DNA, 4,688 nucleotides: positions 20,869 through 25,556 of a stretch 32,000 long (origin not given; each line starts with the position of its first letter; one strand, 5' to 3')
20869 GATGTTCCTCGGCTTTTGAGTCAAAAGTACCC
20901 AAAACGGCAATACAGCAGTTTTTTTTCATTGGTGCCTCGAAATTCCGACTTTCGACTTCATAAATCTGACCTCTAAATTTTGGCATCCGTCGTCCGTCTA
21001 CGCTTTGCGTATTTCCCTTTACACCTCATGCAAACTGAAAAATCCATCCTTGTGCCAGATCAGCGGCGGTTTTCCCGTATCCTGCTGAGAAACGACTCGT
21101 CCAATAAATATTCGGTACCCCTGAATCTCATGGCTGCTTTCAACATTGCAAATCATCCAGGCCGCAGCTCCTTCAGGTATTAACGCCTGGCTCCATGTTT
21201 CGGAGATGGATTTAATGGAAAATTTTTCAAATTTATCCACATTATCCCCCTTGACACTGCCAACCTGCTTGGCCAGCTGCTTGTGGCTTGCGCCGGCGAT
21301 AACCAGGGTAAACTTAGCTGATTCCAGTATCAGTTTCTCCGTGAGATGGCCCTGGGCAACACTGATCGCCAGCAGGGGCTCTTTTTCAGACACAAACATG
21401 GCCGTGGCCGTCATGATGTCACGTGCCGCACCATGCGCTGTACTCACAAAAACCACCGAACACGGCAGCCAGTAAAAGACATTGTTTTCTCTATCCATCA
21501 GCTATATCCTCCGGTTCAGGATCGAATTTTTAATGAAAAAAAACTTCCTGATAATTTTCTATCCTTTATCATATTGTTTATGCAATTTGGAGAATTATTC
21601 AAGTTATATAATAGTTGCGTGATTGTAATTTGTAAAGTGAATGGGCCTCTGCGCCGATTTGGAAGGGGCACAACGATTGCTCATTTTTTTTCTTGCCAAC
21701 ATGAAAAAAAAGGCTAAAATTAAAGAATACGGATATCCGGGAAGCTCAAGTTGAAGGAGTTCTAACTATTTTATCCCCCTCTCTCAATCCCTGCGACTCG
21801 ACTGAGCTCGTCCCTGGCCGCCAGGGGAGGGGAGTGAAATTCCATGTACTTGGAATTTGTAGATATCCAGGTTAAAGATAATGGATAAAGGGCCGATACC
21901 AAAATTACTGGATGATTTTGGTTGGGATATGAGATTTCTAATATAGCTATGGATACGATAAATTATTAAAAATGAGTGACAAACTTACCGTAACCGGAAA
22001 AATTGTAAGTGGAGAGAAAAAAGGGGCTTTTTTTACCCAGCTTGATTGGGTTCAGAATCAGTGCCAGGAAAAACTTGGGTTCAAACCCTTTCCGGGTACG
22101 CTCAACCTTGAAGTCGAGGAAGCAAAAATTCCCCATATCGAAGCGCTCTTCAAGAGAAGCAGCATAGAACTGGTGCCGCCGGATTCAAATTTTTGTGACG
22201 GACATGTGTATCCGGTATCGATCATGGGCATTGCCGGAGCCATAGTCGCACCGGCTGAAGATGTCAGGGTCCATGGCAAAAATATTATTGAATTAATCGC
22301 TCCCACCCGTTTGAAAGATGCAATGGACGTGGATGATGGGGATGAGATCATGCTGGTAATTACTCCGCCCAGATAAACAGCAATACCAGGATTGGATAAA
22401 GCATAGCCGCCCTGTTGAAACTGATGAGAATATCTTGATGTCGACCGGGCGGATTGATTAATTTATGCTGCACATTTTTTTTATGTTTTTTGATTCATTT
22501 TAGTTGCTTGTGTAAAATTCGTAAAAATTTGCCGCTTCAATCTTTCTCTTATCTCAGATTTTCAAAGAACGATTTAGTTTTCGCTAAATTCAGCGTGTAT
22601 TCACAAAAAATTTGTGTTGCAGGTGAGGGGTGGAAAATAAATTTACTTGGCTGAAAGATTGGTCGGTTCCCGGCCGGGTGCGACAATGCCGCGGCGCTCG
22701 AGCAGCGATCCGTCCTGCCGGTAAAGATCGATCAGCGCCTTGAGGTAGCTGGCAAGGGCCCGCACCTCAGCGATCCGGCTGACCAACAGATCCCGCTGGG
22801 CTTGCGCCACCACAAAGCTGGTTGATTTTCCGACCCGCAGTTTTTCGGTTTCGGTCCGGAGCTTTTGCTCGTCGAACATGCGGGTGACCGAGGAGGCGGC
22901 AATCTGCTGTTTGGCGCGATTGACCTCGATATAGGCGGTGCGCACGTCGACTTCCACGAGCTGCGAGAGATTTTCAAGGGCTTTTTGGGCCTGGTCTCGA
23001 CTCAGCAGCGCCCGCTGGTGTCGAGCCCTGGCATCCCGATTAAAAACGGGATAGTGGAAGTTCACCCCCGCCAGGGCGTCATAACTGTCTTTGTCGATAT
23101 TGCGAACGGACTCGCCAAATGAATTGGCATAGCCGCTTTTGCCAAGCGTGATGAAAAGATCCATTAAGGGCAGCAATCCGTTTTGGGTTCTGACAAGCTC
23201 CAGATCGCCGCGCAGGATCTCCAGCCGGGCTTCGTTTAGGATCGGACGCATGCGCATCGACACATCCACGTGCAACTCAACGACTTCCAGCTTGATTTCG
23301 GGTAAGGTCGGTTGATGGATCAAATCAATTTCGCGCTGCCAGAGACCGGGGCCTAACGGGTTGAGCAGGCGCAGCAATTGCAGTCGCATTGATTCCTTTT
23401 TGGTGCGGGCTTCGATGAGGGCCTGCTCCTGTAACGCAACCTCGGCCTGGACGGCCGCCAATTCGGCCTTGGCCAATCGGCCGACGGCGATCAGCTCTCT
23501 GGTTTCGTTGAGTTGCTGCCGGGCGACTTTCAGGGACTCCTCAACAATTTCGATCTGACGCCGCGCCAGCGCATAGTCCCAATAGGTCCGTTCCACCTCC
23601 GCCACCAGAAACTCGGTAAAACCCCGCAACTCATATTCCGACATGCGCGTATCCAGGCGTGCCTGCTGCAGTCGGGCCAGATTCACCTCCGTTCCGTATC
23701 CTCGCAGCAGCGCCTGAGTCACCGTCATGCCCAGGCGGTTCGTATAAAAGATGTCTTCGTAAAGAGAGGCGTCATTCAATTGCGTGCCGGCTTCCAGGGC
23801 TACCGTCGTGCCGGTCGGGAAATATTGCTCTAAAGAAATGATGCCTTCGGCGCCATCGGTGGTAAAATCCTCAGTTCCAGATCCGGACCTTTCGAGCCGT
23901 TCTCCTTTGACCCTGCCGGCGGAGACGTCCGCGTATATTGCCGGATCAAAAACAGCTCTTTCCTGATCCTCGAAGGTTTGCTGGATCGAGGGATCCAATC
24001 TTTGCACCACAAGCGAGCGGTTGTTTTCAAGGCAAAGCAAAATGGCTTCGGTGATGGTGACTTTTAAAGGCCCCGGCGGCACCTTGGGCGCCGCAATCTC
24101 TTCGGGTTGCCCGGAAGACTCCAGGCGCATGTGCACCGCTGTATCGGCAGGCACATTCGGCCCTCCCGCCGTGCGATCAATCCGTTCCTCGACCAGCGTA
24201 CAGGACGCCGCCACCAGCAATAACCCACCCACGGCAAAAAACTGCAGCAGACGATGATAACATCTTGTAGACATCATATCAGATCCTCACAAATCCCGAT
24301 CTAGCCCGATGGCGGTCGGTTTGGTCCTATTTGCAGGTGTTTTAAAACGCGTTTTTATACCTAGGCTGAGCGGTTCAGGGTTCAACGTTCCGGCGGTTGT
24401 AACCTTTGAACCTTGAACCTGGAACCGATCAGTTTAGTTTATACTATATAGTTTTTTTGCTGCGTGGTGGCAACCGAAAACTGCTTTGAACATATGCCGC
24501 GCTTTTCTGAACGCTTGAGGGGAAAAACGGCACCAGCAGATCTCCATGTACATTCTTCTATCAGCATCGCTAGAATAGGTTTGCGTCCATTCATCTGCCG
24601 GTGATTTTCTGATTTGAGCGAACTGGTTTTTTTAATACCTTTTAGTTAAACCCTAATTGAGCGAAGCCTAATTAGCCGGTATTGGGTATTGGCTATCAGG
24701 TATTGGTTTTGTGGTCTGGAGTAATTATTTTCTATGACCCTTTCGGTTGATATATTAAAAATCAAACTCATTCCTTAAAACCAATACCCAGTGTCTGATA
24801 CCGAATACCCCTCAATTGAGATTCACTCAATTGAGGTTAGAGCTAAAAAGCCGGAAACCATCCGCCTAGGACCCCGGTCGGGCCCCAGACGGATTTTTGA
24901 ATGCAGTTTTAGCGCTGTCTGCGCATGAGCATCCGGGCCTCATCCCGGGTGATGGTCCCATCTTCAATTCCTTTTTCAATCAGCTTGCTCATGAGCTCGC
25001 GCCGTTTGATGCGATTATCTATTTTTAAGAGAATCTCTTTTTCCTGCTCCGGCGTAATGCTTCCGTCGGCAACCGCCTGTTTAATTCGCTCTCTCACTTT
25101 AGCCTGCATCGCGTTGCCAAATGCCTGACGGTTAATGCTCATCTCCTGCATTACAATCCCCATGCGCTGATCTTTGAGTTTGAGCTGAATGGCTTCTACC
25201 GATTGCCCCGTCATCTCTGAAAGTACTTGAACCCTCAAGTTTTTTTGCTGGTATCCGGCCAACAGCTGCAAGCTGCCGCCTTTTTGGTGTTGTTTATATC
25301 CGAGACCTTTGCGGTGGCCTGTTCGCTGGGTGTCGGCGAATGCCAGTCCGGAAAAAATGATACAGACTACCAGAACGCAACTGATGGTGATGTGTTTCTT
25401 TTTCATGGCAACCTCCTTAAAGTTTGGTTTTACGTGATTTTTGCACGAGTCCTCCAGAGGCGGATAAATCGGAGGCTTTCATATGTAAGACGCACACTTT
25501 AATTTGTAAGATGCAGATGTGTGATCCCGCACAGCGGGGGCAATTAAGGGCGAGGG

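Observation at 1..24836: Family of strictly 7-nt periodic intergenic arrays, each built from a different heptamer word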

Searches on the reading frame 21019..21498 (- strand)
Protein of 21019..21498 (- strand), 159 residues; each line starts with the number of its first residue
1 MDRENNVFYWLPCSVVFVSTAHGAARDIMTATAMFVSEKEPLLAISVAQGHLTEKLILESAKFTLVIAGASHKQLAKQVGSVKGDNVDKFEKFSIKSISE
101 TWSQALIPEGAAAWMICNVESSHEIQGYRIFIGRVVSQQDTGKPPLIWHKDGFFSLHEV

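Call 8: search_protein_families(library=pfam, proteins=[window:21019-21498:-])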
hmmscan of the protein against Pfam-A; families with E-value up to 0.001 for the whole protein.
window:21019-21498:- (159 aa): 1 family
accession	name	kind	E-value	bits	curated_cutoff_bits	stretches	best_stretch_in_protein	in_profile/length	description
PF01613.24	Flavin_Reduct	-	5.2e-21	75.8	27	1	12-156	5-152/153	Flavin reductase like domain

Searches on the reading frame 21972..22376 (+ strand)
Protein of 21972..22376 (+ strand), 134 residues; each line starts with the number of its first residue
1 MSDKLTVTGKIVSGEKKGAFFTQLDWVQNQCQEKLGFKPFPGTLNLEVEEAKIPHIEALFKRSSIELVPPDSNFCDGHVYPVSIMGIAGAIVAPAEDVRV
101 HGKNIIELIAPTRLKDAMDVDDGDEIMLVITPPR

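Call 8: search_protein_families(library=pfam, proteins=[window:21972-22376:+])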
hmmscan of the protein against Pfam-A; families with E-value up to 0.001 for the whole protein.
window:21972-22376:+ (134 aa): 1 family
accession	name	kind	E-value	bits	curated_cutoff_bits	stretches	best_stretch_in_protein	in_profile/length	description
PF01982.22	CTP-dep_RFKase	-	1.4e-29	103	25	1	11-129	1-120/121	Domain of unknown function DUF120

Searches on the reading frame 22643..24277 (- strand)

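Call 8: search_protein_families(library=pfam, proteins=[window:22643-24277:-])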
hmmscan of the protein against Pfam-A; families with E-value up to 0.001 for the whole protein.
window:22643-24277:- (544 aa): 1 family
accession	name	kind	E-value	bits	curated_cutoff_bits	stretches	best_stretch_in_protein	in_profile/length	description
PF02321.23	OEP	-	3e-30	105.8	22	2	83-306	9-187/187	Outer membrane efflux protein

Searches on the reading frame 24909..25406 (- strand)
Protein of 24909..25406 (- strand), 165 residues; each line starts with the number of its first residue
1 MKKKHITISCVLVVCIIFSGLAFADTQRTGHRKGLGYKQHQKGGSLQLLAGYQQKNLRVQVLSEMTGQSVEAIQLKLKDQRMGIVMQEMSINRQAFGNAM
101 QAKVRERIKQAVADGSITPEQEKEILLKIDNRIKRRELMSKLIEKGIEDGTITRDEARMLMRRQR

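Call 8: search_protein_families(library=pfam, proteins=[window:24909-25406:-])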
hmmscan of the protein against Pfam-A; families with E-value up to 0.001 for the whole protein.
window:24909-25406:- (165 aa): 2 families
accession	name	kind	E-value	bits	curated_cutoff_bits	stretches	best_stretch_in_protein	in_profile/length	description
PF22746.1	SHOCT-like_DUF2089-C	-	0.00021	21.2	27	0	105-121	3-19/32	SHOCT-like domain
PF10925.13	DUF2680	-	0.00027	21.4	25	0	108-137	24-53/57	Protein of unknown function (DUF2680)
